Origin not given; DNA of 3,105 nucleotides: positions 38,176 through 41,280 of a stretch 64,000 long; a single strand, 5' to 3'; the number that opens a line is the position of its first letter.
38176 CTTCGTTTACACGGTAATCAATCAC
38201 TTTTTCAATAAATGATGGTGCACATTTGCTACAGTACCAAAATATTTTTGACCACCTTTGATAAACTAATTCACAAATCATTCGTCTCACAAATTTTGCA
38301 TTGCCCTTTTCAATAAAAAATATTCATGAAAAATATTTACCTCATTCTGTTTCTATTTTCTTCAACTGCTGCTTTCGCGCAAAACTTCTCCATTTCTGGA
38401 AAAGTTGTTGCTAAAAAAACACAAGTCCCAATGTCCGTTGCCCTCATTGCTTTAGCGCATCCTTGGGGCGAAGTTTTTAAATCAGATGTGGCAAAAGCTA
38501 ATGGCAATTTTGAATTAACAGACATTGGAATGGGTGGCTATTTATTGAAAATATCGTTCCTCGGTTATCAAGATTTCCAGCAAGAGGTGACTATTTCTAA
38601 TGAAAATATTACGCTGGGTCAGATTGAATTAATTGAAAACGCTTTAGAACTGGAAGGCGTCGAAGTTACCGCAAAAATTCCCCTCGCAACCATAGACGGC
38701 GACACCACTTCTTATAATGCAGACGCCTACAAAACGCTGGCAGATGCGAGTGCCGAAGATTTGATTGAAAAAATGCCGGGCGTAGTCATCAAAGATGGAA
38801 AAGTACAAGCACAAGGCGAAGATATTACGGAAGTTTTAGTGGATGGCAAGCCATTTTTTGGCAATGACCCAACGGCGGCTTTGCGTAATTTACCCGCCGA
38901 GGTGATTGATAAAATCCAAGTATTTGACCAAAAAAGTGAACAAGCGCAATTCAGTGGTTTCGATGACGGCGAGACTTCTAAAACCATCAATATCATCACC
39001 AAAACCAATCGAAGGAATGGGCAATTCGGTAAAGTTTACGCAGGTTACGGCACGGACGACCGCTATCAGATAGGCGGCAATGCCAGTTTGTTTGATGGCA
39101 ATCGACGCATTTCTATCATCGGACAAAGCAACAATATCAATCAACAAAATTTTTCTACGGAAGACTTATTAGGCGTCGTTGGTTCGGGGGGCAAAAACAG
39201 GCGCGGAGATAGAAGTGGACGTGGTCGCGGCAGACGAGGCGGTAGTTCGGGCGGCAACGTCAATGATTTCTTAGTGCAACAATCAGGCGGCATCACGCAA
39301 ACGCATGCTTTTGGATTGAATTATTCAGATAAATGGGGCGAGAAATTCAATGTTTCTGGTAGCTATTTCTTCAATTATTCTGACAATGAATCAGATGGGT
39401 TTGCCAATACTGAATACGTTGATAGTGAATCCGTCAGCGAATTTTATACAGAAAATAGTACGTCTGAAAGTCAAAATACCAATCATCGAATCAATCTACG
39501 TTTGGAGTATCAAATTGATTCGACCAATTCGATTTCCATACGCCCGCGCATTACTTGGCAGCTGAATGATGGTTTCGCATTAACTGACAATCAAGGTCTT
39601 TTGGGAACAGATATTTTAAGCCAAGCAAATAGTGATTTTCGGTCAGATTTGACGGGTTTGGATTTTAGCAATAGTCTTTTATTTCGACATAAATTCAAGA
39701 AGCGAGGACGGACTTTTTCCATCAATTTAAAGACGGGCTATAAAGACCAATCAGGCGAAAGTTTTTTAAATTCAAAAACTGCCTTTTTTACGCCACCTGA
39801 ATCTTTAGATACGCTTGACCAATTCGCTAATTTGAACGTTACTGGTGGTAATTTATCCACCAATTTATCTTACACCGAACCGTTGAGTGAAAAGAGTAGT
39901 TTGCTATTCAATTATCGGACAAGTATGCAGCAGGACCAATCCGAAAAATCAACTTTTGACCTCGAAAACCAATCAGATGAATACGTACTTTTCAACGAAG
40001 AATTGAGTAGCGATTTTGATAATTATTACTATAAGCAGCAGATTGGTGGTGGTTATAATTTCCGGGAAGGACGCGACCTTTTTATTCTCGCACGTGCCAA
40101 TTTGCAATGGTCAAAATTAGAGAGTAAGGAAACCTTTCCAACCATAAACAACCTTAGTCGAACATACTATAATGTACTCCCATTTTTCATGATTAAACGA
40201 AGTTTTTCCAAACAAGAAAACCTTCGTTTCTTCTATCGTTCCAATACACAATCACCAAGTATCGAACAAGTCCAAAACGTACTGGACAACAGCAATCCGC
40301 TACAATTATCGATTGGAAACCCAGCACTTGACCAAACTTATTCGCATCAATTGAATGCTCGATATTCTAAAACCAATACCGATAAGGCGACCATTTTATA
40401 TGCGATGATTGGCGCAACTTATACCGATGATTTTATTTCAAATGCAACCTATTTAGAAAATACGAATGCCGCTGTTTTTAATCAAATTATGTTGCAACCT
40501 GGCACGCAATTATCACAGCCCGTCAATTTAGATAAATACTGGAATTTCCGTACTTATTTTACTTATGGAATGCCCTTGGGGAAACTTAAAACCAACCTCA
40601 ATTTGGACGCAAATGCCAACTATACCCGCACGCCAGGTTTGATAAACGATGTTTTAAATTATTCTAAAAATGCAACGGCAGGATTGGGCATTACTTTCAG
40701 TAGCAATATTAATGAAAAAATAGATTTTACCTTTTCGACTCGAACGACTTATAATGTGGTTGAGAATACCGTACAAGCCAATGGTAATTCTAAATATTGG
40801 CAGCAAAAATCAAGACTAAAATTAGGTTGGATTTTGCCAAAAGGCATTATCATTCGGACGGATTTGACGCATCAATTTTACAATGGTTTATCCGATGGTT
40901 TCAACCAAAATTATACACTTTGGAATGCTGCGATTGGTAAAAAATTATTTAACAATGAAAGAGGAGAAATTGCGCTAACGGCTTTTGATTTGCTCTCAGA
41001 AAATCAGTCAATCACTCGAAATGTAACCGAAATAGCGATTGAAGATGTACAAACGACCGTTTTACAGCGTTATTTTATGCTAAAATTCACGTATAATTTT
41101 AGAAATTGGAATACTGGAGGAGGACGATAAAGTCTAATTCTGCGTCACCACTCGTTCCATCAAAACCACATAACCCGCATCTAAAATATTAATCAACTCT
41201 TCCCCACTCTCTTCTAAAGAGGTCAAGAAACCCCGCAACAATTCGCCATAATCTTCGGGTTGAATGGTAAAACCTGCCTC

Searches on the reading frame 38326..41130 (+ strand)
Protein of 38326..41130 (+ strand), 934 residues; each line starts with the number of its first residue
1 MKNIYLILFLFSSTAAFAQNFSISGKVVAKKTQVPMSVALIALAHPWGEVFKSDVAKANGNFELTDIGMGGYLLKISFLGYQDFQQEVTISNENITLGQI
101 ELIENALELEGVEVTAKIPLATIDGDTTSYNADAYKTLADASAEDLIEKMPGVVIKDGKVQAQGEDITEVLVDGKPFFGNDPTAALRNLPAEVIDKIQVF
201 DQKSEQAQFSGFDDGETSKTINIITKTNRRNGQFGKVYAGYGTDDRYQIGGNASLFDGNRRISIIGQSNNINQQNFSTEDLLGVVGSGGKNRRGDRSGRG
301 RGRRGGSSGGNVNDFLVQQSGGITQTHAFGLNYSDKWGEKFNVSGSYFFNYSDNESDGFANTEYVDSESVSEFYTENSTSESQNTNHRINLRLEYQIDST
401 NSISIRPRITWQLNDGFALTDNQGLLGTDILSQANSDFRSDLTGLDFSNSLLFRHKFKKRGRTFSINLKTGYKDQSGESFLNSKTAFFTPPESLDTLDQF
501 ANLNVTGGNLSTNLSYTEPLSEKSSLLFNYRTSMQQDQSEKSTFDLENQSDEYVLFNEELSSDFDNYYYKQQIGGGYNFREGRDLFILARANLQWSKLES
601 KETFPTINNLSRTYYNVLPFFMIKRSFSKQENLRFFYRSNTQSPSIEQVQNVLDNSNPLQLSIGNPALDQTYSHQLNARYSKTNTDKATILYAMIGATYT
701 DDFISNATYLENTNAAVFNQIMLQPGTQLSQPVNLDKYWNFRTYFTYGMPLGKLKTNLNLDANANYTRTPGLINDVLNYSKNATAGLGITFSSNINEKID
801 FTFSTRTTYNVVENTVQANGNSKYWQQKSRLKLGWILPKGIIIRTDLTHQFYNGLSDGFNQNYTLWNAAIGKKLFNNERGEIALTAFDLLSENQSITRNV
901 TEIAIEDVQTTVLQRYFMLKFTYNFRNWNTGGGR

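Call 76: search_protein_families(library=pfam, proteins=[window:38326-41130:+], max_evalue=0.00001)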
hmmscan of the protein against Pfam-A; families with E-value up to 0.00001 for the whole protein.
window:38326-41130:+ (934 aa): 3 families
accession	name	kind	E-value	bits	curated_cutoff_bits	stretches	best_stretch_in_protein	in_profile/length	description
PF14905.12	OMP_b-brl_3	-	8.4e-27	94.7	27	2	455-769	1-299/408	Outer membrane protein beta-barrel family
PF13715.12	CarbopepD_reg_2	-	8.3e-12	45.4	32.2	1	23-114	1-88/88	CarboxypepD_reg-like domain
PF13620.12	CarboxypepD_reg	-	4.5e-07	30.6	32.3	1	22-94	1-73/82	Carboxypeptidase regulatory-like domain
